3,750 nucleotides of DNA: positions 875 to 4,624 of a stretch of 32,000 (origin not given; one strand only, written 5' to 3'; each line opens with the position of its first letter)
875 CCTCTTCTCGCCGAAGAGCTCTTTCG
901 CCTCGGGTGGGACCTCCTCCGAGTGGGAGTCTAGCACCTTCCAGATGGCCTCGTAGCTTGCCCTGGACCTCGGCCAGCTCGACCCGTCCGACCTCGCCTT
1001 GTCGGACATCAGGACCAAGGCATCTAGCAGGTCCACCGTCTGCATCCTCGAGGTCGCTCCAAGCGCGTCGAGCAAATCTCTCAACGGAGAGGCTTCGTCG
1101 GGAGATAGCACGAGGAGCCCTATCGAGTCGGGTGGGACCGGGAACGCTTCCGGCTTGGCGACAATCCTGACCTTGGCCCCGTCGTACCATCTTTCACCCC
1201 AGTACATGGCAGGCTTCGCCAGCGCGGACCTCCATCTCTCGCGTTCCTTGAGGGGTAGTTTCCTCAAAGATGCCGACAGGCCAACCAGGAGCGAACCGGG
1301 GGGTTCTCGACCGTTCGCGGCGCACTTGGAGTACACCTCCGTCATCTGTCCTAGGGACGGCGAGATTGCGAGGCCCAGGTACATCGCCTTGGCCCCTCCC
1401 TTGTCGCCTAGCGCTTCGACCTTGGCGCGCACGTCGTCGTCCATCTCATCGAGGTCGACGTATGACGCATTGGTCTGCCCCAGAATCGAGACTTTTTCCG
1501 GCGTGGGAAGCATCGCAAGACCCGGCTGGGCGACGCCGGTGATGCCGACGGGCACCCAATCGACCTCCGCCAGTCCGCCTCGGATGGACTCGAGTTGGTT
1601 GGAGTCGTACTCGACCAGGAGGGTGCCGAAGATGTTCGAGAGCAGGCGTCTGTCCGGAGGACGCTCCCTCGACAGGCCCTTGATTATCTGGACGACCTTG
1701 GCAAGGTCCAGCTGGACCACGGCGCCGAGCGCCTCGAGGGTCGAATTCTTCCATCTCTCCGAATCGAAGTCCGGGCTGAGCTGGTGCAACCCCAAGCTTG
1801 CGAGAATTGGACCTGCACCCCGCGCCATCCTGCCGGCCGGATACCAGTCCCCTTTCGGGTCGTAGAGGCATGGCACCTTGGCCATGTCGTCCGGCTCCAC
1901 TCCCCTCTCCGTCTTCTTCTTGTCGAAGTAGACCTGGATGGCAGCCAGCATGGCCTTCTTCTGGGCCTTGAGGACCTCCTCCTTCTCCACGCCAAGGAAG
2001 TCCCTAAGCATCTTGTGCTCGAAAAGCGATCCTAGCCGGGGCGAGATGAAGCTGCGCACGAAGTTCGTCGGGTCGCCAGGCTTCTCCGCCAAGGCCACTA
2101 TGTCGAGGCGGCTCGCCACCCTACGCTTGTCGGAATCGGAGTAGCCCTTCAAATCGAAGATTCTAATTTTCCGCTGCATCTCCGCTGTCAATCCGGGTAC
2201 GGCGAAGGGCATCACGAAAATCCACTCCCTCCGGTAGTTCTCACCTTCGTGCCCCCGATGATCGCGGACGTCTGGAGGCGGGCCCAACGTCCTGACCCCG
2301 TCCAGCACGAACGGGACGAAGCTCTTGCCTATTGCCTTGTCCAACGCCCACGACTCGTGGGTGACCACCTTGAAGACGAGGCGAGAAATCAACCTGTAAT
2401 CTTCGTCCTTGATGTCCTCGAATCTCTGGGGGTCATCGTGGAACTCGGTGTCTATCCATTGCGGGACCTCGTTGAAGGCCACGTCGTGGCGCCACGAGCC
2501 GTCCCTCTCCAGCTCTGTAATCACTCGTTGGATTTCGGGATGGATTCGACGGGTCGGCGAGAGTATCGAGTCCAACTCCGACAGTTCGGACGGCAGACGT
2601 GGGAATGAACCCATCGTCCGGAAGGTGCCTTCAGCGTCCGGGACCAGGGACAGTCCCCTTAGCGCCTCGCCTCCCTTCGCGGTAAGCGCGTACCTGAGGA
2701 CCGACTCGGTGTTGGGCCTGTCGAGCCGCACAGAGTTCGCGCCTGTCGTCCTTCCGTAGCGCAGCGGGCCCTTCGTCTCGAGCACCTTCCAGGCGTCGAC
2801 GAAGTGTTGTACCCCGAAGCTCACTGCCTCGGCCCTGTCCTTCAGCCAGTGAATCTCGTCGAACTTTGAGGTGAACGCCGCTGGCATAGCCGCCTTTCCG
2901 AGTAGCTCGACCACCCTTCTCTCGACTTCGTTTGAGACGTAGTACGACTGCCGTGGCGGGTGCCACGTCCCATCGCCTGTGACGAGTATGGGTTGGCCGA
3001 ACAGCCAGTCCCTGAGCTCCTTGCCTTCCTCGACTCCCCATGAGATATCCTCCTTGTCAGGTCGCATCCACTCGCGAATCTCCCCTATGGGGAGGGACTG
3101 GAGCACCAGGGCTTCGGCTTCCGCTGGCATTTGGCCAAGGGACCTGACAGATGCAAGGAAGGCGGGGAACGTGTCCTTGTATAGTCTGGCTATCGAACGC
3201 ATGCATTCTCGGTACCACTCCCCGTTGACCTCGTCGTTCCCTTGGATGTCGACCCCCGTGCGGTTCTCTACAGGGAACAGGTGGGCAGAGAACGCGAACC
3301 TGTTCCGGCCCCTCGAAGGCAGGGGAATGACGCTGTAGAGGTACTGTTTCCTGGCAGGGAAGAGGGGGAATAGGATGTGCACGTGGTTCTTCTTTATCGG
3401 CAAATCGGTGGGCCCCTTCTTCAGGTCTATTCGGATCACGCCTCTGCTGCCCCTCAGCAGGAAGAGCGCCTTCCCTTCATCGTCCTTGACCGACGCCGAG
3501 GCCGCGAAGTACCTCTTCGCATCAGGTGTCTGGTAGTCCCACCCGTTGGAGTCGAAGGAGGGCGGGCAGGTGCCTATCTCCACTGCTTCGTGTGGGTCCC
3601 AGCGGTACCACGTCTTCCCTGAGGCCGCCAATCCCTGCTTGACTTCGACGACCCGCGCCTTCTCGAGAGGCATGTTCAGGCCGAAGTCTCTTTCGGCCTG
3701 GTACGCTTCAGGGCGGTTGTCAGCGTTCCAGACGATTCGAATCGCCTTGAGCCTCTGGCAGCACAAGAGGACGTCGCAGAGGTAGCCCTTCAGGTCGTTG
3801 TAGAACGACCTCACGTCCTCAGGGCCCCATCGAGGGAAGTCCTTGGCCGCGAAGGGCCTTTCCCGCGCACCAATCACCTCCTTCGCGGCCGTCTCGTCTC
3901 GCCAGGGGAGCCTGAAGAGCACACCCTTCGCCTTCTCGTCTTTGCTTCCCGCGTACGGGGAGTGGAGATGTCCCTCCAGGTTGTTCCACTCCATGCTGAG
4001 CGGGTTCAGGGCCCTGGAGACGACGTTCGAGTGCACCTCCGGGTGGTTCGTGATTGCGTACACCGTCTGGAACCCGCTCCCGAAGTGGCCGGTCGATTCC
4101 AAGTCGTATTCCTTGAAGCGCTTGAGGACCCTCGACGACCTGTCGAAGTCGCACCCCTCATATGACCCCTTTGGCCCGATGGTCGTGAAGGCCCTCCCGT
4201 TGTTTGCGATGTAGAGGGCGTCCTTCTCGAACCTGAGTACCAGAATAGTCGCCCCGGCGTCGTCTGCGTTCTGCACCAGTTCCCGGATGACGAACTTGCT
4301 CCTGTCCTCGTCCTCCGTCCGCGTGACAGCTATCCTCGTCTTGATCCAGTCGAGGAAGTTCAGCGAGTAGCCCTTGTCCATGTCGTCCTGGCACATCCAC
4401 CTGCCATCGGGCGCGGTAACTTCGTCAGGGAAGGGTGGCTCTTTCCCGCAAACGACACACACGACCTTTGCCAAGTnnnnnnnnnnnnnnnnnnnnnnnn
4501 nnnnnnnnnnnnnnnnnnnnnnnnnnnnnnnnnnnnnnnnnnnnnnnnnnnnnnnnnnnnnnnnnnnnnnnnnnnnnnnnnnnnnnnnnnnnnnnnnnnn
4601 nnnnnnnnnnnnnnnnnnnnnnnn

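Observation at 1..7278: Translationally coupled SNF2 helicase plus sacsin-like GHKL ATPase: a candidate undescribed two-gene system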

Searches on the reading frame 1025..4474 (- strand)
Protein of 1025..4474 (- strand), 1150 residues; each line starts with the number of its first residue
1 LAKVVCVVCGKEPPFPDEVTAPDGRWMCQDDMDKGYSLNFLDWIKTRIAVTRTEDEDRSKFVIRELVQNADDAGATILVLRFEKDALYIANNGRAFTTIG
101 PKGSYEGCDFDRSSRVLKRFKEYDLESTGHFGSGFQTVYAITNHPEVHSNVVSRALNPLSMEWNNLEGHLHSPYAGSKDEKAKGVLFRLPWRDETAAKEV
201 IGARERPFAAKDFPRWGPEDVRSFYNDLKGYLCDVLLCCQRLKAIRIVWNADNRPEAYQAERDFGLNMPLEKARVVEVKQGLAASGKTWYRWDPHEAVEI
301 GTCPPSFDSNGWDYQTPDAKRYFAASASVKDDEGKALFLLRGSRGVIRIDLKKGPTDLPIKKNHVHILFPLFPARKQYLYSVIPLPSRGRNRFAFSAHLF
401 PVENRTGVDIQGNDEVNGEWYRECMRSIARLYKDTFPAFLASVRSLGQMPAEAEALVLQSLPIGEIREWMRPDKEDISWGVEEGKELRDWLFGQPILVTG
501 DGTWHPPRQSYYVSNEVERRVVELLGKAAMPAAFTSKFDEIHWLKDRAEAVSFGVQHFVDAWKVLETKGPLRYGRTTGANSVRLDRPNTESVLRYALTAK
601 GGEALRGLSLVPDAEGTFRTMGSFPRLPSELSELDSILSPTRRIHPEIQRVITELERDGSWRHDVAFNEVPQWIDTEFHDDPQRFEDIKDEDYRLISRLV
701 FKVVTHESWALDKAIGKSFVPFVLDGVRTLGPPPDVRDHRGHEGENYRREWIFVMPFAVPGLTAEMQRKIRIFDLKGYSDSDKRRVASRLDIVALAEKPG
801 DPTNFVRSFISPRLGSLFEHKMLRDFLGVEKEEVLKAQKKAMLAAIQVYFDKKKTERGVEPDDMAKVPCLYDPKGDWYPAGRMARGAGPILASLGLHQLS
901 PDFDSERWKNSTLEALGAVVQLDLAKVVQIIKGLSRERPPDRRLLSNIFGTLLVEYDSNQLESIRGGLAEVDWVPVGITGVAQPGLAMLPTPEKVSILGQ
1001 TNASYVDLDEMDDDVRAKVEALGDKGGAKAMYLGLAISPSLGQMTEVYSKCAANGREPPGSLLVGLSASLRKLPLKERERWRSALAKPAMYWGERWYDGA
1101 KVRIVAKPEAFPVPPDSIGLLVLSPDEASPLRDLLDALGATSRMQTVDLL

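Call 64: search_solved_structures(query=A2, max_evalue=1, show_alignments=2)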
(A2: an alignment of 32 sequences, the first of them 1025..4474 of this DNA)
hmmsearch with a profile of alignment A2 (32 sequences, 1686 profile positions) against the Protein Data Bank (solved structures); distinct sequences matched with E-value up to 1: 4.
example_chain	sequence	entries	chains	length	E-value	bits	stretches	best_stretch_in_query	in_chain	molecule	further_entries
5v47_A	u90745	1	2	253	1.5e-13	52.7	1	63-160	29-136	Lizard sacsin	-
5v44_A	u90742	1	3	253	9.4e-13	50.1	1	87-160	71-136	Sacsin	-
5v45_A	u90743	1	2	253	9.4e-13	50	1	87-160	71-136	Sacsin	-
5v46_A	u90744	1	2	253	2.8e-12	48.5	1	87-160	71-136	Sacsin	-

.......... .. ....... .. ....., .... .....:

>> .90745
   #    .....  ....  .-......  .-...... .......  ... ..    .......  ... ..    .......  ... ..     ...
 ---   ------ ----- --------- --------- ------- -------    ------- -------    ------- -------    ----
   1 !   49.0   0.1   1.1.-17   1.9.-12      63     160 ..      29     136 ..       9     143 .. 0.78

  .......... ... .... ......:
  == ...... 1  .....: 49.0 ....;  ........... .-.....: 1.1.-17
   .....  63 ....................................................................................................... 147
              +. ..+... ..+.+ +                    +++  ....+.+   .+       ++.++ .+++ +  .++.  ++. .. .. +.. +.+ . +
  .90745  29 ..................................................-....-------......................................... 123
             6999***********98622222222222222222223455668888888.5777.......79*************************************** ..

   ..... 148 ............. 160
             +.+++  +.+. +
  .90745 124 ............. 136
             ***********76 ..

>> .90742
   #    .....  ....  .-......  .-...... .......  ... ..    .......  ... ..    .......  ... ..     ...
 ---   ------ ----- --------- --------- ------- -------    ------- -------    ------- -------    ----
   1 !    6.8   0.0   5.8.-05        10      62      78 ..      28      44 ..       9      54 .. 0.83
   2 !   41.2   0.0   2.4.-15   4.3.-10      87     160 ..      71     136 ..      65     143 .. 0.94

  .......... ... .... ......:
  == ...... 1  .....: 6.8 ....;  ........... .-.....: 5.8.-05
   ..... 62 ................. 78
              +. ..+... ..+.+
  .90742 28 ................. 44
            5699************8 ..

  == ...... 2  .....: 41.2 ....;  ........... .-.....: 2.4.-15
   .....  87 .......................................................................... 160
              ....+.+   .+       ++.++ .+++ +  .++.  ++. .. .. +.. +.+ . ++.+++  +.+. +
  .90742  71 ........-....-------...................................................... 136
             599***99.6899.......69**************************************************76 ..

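Call 76: predict_structure(alignment_id=A2)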
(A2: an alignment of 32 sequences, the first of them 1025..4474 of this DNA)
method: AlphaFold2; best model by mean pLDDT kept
length: 1150 residues; sequences in the alignment: 32
mean_pLDDT: 86.3   pTM: 0.60
mean pLDDT of the five models: 86.3, 86.0, 85.8, 83.9, 82.9
residues with pLDDT >= 90: 455; 70-90: 620; 50-70: 66; < 50: 9
segments of 3 or more residues with pLDDT < 50: 117-119, 127-131
pLDDT, mean of each block of 10 residues (from residue 1): 83 88 87 73 69 67 84 90 95 89 80 60 50 68 89 85 87 90 91 84 71 84 91 91 94 93 89 94 90 90 90 92 95 91 86 84 92 91 79 90 74 87 93 95 90 92 87 71 89 92 90 88 87 89 91 87 83 79 84 80 75 92 87 88 90 83 87 90 87 92 91 90 93 80 80 92 92 92 91 90 92 91 91 91 92 87 93 92 82 85 84 91 83 84 89 87 87 88 91 87 89 87 82 89 89 88 90 85 86 88 78 77 87 89 80
secondary structure, 60 per line:
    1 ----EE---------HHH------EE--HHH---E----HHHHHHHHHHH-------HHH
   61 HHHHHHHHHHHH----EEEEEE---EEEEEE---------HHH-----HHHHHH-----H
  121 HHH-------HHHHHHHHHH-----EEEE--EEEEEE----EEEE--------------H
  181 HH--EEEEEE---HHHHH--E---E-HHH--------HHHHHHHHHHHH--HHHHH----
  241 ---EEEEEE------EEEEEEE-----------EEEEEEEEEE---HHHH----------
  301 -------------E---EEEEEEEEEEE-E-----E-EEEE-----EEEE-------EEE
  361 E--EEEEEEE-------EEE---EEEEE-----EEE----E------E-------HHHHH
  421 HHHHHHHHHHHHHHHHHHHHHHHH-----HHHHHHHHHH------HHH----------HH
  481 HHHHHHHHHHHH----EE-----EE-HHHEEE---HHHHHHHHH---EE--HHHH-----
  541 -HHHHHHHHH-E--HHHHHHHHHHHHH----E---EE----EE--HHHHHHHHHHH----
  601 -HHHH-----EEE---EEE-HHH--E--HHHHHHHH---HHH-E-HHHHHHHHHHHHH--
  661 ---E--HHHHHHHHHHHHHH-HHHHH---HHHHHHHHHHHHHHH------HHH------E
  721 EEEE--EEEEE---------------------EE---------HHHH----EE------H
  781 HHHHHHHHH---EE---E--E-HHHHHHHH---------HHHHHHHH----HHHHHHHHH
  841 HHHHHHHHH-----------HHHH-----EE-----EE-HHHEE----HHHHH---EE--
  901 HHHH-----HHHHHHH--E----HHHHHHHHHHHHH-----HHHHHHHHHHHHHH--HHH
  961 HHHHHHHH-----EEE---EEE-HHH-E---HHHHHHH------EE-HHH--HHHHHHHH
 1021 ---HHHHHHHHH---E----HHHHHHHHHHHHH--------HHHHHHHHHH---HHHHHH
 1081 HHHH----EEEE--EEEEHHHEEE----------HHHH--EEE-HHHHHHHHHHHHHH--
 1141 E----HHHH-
elements in order (helices of 4 or more, strands of 3 or more residues): H40-50 H58-72 E77-82 E86-91 H109-114 H120-123 H131-140 E146-149 E152-157 E162-165 E185-190 H194-198 H218-229 H232-236 E244-249 E256-262 E274-283 H287-290 E318-328 E338-341 E347-350 E358-361 E364-370 E378-380 E384-388 E394-396 H416-444 H450-459 H479-492 E510-512 H516-524 H532-535 H542-550 H555-567 H586-596 H602-605 E611-613 E617-619 H629-636 H646-658 H667-680 H682-686 H690-704 E720-724 E727-731 H764-767 H780-789 H803-810 H820-827 H832-849 H861-864 H889-893 H901-904 H910-916 H924-936 H942-955 H958-968 E974-976 E980-982 H992-998 H1013-1020 H1024-1032 H1041-1053 H1062-1071 H1075-1084 E1089-1092 E1095-1098 E1102-1104 H1115-1118 E1121-1123 H1125-1138 H1146-1149

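Call 78: fold_search(model_id=the predicted structure, library=pdb)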
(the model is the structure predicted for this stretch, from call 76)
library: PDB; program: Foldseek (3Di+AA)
matches with E <= 10: 334; with E <= 0.001: 49
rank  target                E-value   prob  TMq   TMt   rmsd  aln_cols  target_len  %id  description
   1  5v44_C                3.6e-08  1.00  0.12  0.50   7.7       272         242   17  Crystal structure of the SR1 domain of human sacsin (released 2017-05-24)
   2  5v46_A                1.5e-07  1.00  0.13  0.53   7.2       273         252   16  Crystal structure of the I113M, F270M, K291M, L308M mutant of SR1 domain of human sacsin (released 2017-05-24)
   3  5v46_B                1.8e-07  1.00  0.14  0.58   6.5       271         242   18  Crystal structure of the I113M, F270M, K291M, L308M mutant of SR1 domain of human sacsin (released 2017-05-24)
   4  5v45_A                3.1e-07  1.00  0.13  0.53   6.7       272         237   17  Crystal structure of the F270M, K291M, L318M mutant of SR1 domain of human sacsin (released 2017-05-24)
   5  5v47_A                4.5e-07  1.00  0.12  0.49   7.6       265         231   17  Crystal structure of the SR1 domain of lizard sacsin (released 2017-05-24)
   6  5v44_A                5.5e-07  1.00  0.13  0.57   5.8       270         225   16  Crystal structure of the SR1 domain of human sacsin (released 2017-05-24)
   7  5v45_B                8.3e-07  1.00  0.12  0.53   6.0       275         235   16  Crystal structure of the F270M, K291M, L318M mutant of SR1 domain of human sacsin (released 2017-05-24)
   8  5v44_B                1.0e-06  1.00  0.13  0.54   6.6       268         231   17  Crystal structure of the SR1 domain of human sacsin (released 2017-05-24)
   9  5v47_B                1.1e-06  1.00  0.12  0.51   7.4       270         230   17  Crystal structure of the SR1 domain of lizard sacsin (released 2017-05-24)
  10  6xlf_A                3.3e-06  1.00  0.19  0.31  14.3       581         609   12  Full-length Hsc82 in complex with Aha1 in the presence of AMP-PNP (released 2021-06-30)
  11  6xlf_B                8.7e-06  1.00  0.18  0.30  15.5       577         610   12  Full-length Hsc82 in complex with Aha1 in the presence of AMP-PNP (released 2021-06-30)
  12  1y4u_B                9.7e-06  0.99  0.11  0.25  19.1       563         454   11  Conformation rearrangement of heat shock protein 90 upon ADP binding (released 2005-04-19)
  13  6xlg_A                1.7e-05  1.00  0.18  0.30  14.6       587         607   11  Full-length Hsc82 in complex with two Aha1 CTD in the presence of ATPgammaS (released 2021-06-30)
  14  8h77_A                2.0e-05  1.00  0.17  0.26  16.6       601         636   11  Hsp90-AhR-p23-XAP2 complex (released 2023-01-04)
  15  1y4u_A                2.0e-05  1.00  0.12  0.26  18.2       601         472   11  Conformation rearrangement of heat shock protein 90 upon ADP binding (released 2005-04-19)
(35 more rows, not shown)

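Call 107: search_protein_representatives(protein=window:1025-4474:-)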
Query: 1150 residues. Proteins with E-value up to 0.001 (for the whole library): 352; up to 1e-10: 72; up to 1e-30: 57. The best 150 are listed.
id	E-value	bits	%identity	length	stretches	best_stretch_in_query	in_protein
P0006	0.0e+00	1440.3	56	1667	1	1-1149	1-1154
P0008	0.0e+00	1426.7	71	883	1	27-887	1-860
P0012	0.0e+00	1031.3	45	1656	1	2-1149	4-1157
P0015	2.3e-258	877.0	40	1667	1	4-1148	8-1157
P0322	1.3e-245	834.8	39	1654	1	5-1145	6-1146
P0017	7.2e-244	829.0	42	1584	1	62-1149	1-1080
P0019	1.9e-231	787.8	39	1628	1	32-1150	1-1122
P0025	6.5e-188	643.6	36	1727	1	9-1150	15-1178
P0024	1.2e-184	632.8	35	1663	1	5-1150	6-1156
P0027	3.1e-178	611.6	36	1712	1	4-1098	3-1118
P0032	1.5e-174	599.4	36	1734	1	4-1069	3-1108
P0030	2.6e-174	598.6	35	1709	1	2-1144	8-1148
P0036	5.8e-172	590.8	36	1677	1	25-1064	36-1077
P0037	3.0e-164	565.2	35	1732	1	3-1129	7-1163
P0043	1.1e-159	550.1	35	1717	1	2-1109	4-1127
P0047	1.3e-152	526.8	34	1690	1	32-1150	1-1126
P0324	2.7e-126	439.6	34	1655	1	33-1111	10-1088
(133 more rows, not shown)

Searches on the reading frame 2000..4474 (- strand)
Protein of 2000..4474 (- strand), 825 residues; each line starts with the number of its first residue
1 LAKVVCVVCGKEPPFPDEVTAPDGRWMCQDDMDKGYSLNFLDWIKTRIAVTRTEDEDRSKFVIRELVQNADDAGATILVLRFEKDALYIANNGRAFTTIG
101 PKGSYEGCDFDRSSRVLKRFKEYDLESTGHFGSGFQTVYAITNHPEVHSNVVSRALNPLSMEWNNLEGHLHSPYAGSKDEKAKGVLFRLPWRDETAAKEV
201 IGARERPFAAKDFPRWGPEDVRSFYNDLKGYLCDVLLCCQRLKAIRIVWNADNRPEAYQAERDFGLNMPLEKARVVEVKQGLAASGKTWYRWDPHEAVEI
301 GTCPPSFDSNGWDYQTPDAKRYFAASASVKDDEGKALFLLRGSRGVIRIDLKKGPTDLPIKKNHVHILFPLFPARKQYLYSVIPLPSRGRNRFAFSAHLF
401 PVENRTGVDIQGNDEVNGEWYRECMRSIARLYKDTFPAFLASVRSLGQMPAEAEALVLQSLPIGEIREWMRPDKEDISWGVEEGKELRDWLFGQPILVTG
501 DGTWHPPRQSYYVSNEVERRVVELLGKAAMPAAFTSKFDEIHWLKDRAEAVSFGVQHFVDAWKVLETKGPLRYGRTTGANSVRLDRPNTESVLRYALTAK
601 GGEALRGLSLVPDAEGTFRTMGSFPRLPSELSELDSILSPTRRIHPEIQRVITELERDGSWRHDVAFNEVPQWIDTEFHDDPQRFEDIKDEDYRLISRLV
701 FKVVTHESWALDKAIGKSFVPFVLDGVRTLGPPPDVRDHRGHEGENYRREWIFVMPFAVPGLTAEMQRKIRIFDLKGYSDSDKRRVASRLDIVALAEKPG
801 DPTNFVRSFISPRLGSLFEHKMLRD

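Call 55: search_dna_similar(query=window:2000-4474:-, collection=plasmids, mode=protein, max_rows=15)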
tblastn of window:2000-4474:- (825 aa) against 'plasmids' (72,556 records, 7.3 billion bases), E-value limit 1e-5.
Records with a match: 3; places in all: 3; records where one place covers at least 80% of the query: 0.
Best place of each record, by identity: <60% 3.
By first word of the organism name: Microvirga 1; Calothrix 1; Deinococcus 1.
By predicted mobility (MOB-suite, as given by PLSDB): non-mobilizable 3.
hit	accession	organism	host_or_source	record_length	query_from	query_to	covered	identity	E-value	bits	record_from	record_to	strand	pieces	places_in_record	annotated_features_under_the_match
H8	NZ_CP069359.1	Microvirga sp. VF16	Vachellia farnesiana,Cell culture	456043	65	278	26%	26.8%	5e-11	74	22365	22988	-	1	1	DUF3883 domain-containing protein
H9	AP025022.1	Calothrix sp. PCC 7716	-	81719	38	247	25%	25.5%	9e-6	57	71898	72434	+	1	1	hypothetical protein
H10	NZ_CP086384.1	Deinococcus radiophilus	Harpadon nehereus,cell culture,2 Mrad ...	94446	62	251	23%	26.5%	6e-8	65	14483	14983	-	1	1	DUF3883 domain-containing protein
